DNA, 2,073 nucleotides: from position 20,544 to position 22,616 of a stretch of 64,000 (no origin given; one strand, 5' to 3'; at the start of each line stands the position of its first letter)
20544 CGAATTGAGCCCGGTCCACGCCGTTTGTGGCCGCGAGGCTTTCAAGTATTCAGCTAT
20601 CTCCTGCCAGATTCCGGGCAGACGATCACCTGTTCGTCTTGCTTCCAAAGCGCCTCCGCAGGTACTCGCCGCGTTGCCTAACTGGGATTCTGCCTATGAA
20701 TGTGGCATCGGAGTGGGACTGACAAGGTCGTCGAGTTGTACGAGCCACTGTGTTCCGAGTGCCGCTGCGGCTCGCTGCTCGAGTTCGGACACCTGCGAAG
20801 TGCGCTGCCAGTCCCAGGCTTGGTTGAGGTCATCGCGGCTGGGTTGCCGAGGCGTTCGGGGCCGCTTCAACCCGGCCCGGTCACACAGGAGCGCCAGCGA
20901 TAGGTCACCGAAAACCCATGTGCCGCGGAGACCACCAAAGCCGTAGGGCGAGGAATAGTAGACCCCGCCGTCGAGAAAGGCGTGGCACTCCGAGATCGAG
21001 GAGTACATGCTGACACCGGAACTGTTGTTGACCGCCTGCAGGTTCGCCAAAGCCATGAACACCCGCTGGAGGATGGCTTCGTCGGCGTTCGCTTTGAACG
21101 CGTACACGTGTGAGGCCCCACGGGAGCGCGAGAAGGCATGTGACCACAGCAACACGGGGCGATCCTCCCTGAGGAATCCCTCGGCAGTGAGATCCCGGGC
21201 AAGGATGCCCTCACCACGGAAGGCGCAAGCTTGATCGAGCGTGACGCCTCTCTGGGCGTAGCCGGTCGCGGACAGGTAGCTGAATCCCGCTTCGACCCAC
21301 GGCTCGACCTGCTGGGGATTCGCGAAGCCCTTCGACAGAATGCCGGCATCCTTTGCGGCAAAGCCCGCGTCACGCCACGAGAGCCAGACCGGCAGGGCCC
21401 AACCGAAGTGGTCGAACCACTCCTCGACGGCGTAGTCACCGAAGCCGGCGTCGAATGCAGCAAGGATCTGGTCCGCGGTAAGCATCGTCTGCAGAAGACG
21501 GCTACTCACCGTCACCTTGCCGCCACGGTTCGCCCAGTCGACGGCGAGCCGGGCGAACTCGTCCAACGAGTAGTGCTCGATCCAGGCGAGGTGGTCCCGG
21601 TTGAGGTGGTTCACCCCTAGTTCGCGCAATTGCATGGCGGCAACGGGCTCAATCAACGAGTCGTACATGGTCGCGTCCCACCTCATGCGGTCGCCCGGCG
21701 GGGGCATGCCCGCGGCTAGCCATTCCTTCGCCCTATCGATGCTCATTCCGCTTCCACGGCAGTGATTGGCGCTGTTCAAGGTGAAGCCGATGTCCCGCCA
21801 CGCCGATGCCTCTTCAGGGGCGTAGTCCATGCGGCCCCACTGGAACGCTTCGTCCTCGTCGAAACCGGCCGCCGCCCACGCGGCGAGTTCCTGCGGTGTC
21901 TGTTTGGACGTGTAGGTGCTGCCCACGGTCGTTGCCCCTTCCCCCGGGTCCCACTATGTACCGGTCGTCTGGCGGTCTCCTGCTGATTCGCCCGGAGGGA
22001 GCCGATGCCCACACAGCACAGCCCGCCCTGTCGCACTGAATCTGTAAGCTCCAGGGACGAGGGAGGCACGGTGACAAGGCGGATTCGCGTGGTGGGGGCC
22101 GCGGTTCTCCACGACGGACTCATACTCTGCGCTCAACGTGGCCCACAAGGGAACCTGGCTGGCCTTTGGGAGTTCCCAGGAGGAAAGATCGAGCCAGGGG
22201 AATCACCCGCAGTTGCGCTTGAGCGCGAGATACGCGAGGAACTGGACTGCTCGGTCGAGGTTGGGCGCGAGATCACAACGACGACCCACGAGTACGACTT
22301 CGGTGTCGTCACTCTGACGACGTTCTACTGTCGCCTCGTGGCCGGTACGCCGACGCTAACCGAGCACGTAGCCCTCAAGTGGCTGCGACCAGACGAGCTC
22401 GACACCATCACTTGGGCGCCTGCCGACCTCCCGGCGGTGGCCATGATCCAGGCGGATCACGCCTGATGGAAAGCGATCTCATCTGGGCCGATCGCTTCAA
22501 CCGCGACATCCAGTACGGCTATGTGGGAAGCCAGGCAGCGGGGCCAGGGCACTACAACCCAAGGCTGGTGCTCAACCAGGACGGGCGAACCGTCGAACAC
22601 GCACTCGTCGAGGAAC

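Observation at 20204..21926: Unrecognisable two-gene module (410-aa W-x-x-A-G-F repeat protein + 103-aa acidic protein) embedded between defence systems: candidate novel system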

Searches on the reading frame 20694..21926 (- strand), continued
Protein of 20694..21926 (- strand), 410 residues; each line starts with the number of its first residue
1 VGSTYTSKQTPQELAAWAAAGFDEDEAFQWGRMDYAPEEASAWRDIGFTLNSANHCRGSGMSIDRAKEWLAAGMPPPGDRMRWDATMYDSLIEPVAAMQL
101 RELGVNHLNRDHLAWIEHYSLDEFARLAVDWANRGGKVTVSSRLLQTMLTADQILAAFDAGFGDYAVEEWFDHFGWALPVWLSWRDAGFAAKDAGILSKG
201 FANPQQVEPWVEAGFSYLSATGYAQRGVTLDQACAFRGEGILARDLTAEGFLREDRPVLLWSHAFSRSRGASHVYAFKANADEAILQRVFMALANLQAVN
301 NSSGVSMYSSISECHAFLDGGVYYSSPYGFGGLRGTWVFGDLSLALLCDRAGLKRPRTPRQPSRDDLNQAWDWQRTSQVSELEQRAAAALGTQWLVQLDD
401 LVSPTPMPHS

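Call 86: search_protein_families(library=pfam, proteins=[P0012, P0014, P0015, P0016, P0018, P0019, P0023, P0044, P0123, P0022], max_evalue=0.01)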
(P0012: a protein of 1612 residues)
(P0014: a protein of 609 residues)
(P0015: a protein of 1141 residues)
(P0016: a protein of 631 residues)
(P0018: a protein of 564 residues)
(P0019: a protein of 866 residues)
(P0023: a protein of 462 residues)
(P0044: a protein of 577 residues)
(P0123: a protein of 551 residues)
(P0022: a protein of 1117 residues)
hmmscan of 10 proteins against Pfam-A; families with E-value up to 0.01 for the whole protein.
P0012 (1612 aa): 15 families
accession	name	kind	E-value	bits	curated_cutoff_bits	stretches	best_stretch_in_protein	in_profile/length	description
PF00580.27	UvrD-helicase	-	8.1e-54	183.6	23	1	928-1202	4-268/271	UvrD/REP helicase N-terminal domain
PF13361.12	UvrD_C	-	3.1e-37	129.2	25.6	1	1207-1562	1-346/350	UvrD-like helicase C-terminal domain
PF00069.31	Pkinase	-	4e-37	128.5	31.7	1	100-312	43-257/263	Protein kinase domain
PF07714.23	PK_Tyr_Ser-Thr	-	2e-26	93.3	23.1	1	88-313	32-255/258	Protein tyrosine and serine/threonine kinase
PF13245.12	AAA_19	-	1.8e-19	70.7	25.1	1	935-1190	9-134/134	AAA domain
PF13538.12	UvrD_C_2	-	9.1e-12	45.1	27.4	1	1508-1562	2-52/52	UvrD-like helicase C-terminal domain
PF01636.29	APH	-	2e-06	28.2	23.2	1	71-178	7-108/239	Phosphotransferase enzyme family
PF01443.25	Viral_helicase1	-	6.3e-06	26.6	21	0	1495-1562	166-227/228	Viral superfamily 1 RNA helicase core domain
PF13087.12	AAA_12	-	6.7e-05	23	27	0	1204-1313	15-115/195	AAA domain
PF13086.12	AAA_11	-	0.00013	22.2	27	1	928-1154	8-221/257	AAA domain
PF14531.12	Kinase-like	-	0.00022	21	25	1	175-306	159-289/289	Kinase-like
PF03109.22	ABC1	-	0.0019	17.8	22.9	1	162-224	167-228/244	ABC1 atypical kinase-like domain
PF06293.20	Kdo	-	0.0051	16.7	21.3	0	144-197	105-154/207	Lipopolysaccharide kinase (Kdo/WaaP) family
PF10707.15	YrbL-PhoP_reg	-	0.0054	16.9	31.5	0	158-196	101-139/185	PhoP regulatory network protein YrbL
PF00270.35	DEAD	-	0.0062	16.7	26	0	932-994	10-71/167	DEAD/DEAH box helicase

P0014 (609 aa): 5 families
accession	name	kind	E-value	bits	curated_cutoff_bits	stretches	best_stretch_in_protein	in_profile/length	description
PF25174.1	Beta-prop_THOC3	-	6.6e-06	25.8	305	1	409-570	80-247/272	THOC3 beta-propeller domain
PF24807.1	WD40_CDC20-Fz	-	1.4e-05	25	200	1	502-571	17-86/292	CDC20/Fizzy WD40 domain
PF23414.1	Beta-prop_EML_2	-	9.3e-05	22.4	90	1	432-568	13-156/266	Echinoderm microtubule-associated protein second beta-propeller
PF25173.1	Beta-prop_WDR3_1st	-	0.00033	20.8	154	0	508-570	2-63/184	WDR3 first beta-propeller domain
PF24817.1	WD40_WDHD1_1st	-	0.0011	18.7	109.9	0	513-562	242-291/291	WDHD1 first WD40 domain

P0015 (1141 aa): 2 families
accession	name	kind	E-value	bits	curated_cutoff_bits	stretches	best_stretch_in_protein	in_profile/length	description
PF00575.29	S1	-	3.8e-27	94.9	22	2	19-86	4-74/74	S1 RNA binding domain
PF23459.1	S1_RRP5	-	0.0011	19.9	27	1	19-84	3-71/72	RRP5 S1 domain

P0016 (631 aa): 2 families
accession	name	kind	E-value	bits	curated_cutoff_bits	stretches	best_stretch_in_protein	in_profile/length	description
PF25296.1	Decapeptide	-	1e-12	48.1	45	0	191-250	14-70/74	Decapeptide repeat region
PF09278.17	MerR-DNA-bind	-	0.0032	18.5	25.4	0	226-239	12-25/65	MerR, DNA binding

P0018 (564 aa): 2 families
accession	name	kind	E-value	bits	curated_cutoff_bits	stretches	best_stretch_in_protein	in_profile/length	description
PF25296.1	Decapeptide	-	3.4e-07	30.5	45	0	271-321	2-43/74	Decapeptide repeat region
PF09278.17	MerR-DNA-bind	-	0.00041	21.4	25.4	0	394-412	9-27/65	MerR, DNA binding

P0019 (866 aa): 10 families
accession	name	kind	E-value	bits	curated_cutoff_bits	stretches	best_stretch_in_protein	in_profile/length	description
PF13424.12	TPR_12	-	3.1e-12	47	30.1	1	754-813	5-73/77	Tetratricopeptide repeat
PF13181.12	TPR_8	-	1.1e-11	44.4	25.7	0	721-751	1-31/34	Tetratricopeptide repeat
PF07719.23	TPR_2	-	1.3e-10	41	27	0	722-751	2-31/34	Tetratricopeptide repeat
PF00515.34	TPR_1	-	2.9e-09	36.8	27.8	0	721-751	1-31/34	Tetratricopeptide repeat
PF13176.12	TPR_7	-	9.4e-07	28.9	27.9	0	754-778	1-27/36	Tetratricopeptide repeat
PF13374.12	TPR_10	-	2e-06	28.1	27.5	0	754-778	4-28/42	Tetratricopeptide repeat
PF13431.12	TPR_17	-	2.1e-06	28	24.4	0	717-741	9-33/34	Tetratricopeptide repeat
PF14559.12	TPR_19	-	5.2e-06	27.1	25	0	764-817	3-57/68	Tetratricopeptide repeat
PF13432.12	TPR_16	-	7.4e-06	26.7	32.7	1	790-849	2-59/65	Tetratricopeptide repeat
PF13428.12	TPR_14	-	2.6e-05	24.9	23.5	0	785-826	1-43/44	Tetratricopeptide repeat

P0023 (462 aa): 0 families

P0044 (577 aa): 1 family
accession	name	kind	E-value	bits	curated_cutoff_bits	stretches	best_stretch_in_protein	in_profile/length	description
PF22552.1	TY-Chap3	-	4.6e-11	43.9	27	1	42-155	6-117/117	T3SS (YopN, CesT) and YbjN peptide-binding chaperone 3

P0123 (551 aa): 1 family
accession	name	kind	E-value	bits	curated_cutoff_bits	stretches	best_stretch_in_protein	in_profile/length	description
PF22552.1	TY-Chap3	-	2.9e-15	57.5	27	1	58-162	10-111/117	T3SS (YopN, CesT) and YbjN peptide-binding chaperone 3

P0022 (1117 aa): 0 families
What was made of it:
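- Closest known: ARG-centric predicted anti-ADP-ribosylation systems. Same: Two repeat + C-domain proteins carry an N-terminal TY-Chap3 domain (call 86).
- TY-Chap3 is fused to repeat + C-domain proteins in P0044 and P0123 (call 86).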

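Call 93: find_encoding_contigs(protein=P0123, flank=10000, max_places=4)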
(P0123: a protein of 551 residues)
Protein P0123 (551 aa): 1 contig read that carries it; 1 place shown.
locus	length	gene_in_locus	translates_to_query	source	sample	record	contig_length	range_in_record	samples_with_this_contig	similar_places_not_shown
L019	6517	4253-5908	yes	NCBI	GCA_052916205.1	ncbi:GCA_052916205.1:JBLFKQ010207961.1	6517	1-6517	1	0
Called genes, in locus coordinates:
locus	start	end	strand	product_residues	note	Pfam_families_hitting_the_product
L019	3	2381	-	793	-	?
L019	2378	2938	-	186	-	-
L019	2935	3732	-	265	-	-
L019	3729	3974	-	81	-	-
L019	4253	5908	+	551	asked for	PF22552:TY-Chap3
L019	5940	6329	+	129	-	-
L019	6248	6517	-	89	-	?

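Call 94: find_encoding_contigs(protein=P0044, flank=10000, max_places=4)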
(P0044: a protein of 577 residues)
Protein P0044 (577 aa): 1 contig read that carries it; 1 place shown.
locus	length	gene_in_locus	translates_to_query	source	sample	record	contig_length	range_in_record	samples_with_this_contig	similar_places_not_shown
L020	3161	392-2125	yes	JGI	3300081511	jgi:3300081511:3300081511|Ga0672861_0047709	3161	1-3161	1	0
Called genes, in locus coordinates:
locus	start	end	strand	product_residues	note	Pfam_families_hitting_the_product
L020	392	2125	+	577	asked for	PF22552:TY-Chap3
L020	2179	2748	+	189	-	-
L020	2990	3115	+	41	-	-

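Call 95: search_protein_families(library=padloc, proteins=[L019:3-2381:-, L019:2378-2938:-, L019:2935-3732:-, L019:3729-3974:-, L019:5940-6329:+, L020:2179-2748:+, L016:4681-5511:-, L016:5511-6401:-, L012:2074-2943:-], max_evalue=0.001)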
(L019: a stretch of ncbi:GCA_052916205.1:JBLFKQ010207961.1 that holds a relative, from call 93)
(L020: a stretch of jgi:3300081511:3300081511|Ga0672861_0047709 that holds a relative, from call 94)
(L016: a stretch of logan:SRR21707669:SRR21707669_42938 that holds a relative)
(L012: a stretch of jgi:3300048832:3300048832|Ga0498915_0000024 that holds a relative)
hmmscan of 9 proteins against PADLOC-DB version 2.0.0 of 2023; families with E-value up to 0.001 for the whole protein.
L019:3-2381:- (793 aa): 13 families
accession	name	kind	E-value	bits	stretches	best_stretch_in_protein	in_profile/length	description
PDLC02489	BrxC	-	6.3e-299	992.9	1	3-793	1-784/1146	BrxC-PglY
PDLC02471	BrxC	-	4e-25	86.1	1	10-724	7-709/1190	BrxC-PglY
PDLC02479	BrxC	-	8.4e-23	78.6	1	32-565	21-553/1172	BrxC-PglY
PDLC02486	BrxC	-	2.4e-22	76.7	1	63-586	71-588/1207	BrxC-PglY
PDLC02491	BrxC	-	4.6e-18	62.8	1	5-440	7-457/794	BrxC-PglY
PDLC02483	BrxC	-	2.2e-15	53.7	1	32-427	27-430/1212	BrxC-PglY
PDLC02476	BrxC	-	2.9e-13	46.3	2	268-576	259-567/1180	BrxC-PglY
PDLC02484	BrxC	-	6.7e-12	42.1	1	268-539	268-554/1186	BrxC-PglY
PDLC02493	BrxC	-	1.1e-10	38.3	1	39-97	31-86/1215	BrxC-PglY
PDLC02474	BrxC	-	1.8e-07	27.6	1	196-396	201-409/1223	BrxC-PglY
PDLC02781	SspC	-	5.1e-07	25.8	1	500-718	421-634/1104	SspC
PDLC02488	BrxC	-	5.9e-05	19.2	0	40-96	33-89/1240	BrxC-PglY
PDLC02482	BrxC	-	0.00037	16.3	0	23-100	12-89/1231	BrxC-PglY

L019:2378-2938:- (186 aa): 2 families
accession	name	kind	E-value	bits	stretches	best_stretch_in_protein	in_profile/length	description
PDLC02469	BrxB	-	9.3e-64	212.5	1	1-181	1-180/184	BrxB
PDLC02463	BrxB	-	0.00043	18.4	1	99-174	112-183/193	BrxB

L019:2935-3732:- (265 aa): 3 families
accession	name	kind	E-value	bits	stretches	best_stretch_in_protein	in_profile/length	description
PDLC02450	BrxA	-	6.4e-72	240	1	22-263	17-256/259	BrxA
PDLC02453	BrxA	-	5.4e-37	126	1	24-261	175-410/421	BrxA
PDLC02455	BrxA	-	1.6e-23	81.6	1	58-258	24-223/226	BrxA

L019:3729-3974:- (81 aa): 1 family
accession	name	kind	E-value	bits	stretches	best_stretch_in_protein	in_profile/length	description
PDLC04388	PDC-M06B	-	0.00032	18.7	1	18-77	79-135/174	-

L019:5940-6329:+ (129 aa): 0 families

L020:2179-2748:+ (189 aa): 0 families

L016:4681-5511:- (276 aa): 62 families (the best 25 are shown)
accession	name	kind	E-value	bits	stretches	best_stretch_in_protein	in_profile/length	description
PDLC03299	MTase_II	-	4.3e-58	195.1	1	9-252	15-258/296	Type II methyltransferase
PDLC03371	MTase_II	-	2.3e-51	172.8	1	10-254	12-255/260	Type II methyltransferase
PDLC03320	MTase_II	-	8.1e-42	141.3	1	11-254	35-277/289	Type II methyltransferase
PDLC03327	MTase_II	-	4.5e-38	129.3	1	14-251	45-284/319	Type II methyltransferase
PDLC03339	MTase_II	-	4.1e-34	116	1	9-254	4-274/399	Type II methyltransferase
PDLC03353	MTase_II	-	1.6e-32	111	1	15-252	16-251/260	Type II methyltransferase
PDLC03230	MTase_II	-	3.2e-32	110.2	1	11-252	38-283/360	Type II methyltransferase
PDLC03216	MTase_II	-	3e-31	106.7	1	9-254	12-258/364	Type II methyltransferase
PDLC03300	MTase_II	-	2.5e-29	100.3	1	59-258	90-284/302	Type II methyltransferase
PDLC03387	MTase_II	-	4.9e-29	99.4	2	90-255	133-279/289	Type II methyltransferase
PDLC03738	oMTase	-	1.3e-28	97.7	2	173-253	184-267/376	orphan methyltransferase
PDLC03265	MTase_II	-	3.8e-27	93.6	2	11-142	27-157/333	Type II methyltransferase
PDLC03238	MTase_II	-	9.4e-26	88.8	1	10-251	125-363/428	Type II methyltransferase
PDLC03337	MTase_II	-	2.7e-24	83.9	1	9-254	9-249/264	Type II methyltransferase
PDLC03302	MTase_II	-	2.1e-23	80.9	1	54-253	70-262/626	Type II methyltransferase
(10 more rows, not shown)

L016:5511-6401:- (296 aa): 53 families (the best 25 are shown)
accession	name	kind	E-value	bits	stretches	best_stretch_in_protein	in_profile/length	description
PDLC03353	MTase_II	-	4.1e-34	116.3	2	29-126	160-252/260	Type II methyltransferase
PDLC03391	MTase_II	-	3.8e-30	102.9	1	26-293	106-378/381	Type II methyltransferase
PDLC03363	MTase_II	-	4.1e-29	99.9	1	22-281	19-278/294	Type II methyltransferase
PDLC03387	MTase_II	-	8.3e-24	82.2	2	62-127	213-278/289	Type II methyltransferase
PDLC03350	MTase_II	-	5.2e-23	79.9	2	33-126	210-297/312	Type II methyltransferase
PDLC03284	MTase_II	-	2.8e-21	74.2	2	21-174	56-217/361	Type II methyltransferase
PDLC03351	MTase_II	-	1.2e-19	68.7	2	74-176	138-240/348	Type II methyltransferase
PDLC03371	MTase_II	-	1.6e-19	68.5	1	58-127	186-255/260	Type II methyltransferase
PDLC03283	MTase_II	-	5.3e-19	66.7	2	61-126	208-273/352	Type II methyltransferase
PDLC03260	MTase_II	-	6.8e-17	59.4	1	32-123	221-306/349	Type II methyltransferase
PDLC03259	MTase_II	-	7.6e-16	55.9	2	53-124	182-255/423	Type II methyltransferase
PDLC03299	MTase_II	-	1e-15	56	1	60-125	193-258/296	Type II methyltransferase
PDLC03376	MTase_II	-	5.9e-15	53.7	1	74-276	49-228/249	Type II methyltransferase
PDLC03228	MTase_II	-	1.1e-14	52.8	1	61-130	142-211/227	Type II methyltransferase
PDLC03325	MTase_II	-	1.2e-14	51.9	2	76-125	85-134/426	Type II methyltransferase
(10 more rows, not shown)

L012:2074-2943:- (289 aa): 3 families
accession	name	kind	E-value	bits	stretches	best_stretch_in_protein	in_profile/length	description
PDLC04132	HNH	-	3.2e-18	63.9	1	167-284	146-270/286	-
PDLC03546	HNH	-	9e-11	39.3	1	171-247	155-234/282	Type II restriction enzyme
PDLC03529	REase_II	-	6.7e-05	20.2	1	197-257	291-354/389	Type II restriction enzyme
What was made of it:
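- L019: BrxA/B/C, with BrxC at E = 6e-299 (calls 93, 95).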

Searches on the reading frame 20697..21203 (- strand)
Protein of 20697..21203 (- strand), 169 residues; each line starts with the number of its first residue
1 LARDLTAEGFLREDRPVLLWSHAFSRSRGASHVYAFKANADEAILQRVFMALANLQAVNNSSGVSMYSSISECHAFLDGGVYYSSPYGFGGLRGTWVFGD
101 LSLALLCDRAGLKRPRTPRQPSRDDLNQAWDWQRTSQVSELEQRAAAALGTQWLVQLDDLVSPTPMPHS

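Call 43: search_solved_structures(query=A4, max_evalue=10)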
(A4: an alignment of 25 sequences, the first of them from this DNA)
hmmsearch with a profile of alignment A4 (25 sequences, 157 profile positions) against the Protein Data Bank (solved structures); distinct sequences matched with E-value up to 10: 1.
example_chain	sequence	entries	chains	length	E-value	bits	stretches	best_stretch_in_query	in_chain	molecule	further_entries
6bph_A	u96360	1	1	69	1.6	11.5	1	52-88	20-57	AT-rich interactive domain-containing protein 4A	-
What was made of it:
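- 20772..21164 (-): A residues ~255-385: conserved C-terminal domain with no known relative. Motifs are W261..FSR267SRG, MYSS310, FLD319GG, Y328GFGG, GTW337VFG, ALALLC348DRAGL..RPR. No PDB sequence relative (call 43).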

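Call 45: find_homologous_proteins(query=A4, max_evalue=0.001)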
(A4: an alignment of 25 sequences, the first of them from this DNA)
Query A4 (25 sequences) (169 aa, profile of the alignment): 6 proteins with E <= 0.001 among 6095 candidates.
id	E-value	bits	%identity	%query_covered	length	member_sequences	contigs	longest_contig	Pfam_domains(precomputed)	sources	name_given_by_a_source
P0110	1.3e-46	176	34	57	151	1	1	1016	-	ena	-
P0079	7.3e-45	170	34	64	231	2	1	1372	-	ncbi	-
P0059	2.4e-35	139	38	59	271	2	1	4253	-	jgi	jgi:hypothetical protein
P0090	1.6e-34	137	31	57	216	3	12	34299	-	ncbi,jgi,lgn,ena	-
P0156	2.1e-29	120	38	57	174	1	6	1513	-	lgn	-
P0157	5.5e-27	112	35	47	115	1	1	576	-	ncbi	-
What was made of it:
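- Tried and rejected: Run with the C-domain profile, it returned only 6 proteins (call 45).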

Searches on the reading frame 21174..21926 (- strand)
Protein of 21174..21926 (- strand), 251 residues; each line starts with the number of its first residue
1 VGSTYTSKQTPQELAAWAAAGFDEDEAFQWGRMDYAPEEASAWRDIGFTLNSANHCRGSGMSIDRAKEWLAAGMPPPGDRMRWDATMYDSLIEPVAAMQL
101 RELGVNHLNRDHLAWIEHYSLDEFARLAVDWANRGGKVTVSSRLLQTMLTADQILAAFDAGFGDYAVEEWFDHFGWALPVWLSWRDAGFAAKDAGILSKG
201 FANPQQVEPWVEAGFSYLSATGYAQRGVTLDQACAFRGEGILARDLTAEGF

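Call 85: search_solved_structures(query=window:21174-21926:-, max_evalue=10, show_alignments=3)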
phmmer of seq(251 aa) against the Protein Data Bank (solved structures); distinct sequences matched with E-value up to 10: 0.

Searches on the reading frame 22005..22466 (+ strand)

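Call 3: search_protein_families(library=pfam, proteins=[window:22005-22466:+], max_evalue=0.1)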
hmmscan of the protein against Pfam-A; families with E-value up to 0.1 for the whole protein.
window:22005-22466:+ (153 aa): 3 families
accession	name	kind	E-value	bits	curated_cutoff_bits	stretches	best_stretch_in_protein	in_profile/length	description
PF14815.12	NUDIX_4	-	5.1e-19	68.6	35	1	32-143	4-109/113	NUDIX domain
PF00293.34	NUDIX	-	7.1e-17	62.1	21.1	1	27-141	3-127/134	NUDIX domain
PF22327.2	Nudt16-like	-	0.0025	18.2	27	1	53-88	33-69/161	U8 snoRNA-decapping enzyme-like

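Call 4: search_protein_families(library=padloc, proteins=[window:22005-22466:+], max_evalue=0.1)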
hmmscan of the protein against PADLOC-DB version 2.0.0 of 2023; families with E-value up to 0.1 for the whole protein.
window:22005-22466:+ (153 aa): 1 family
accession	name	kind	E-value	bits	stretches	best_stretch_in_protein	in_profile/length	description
PDLC04899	PDC-S07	-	4.1e-51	170.2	1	25-150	5-130/135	-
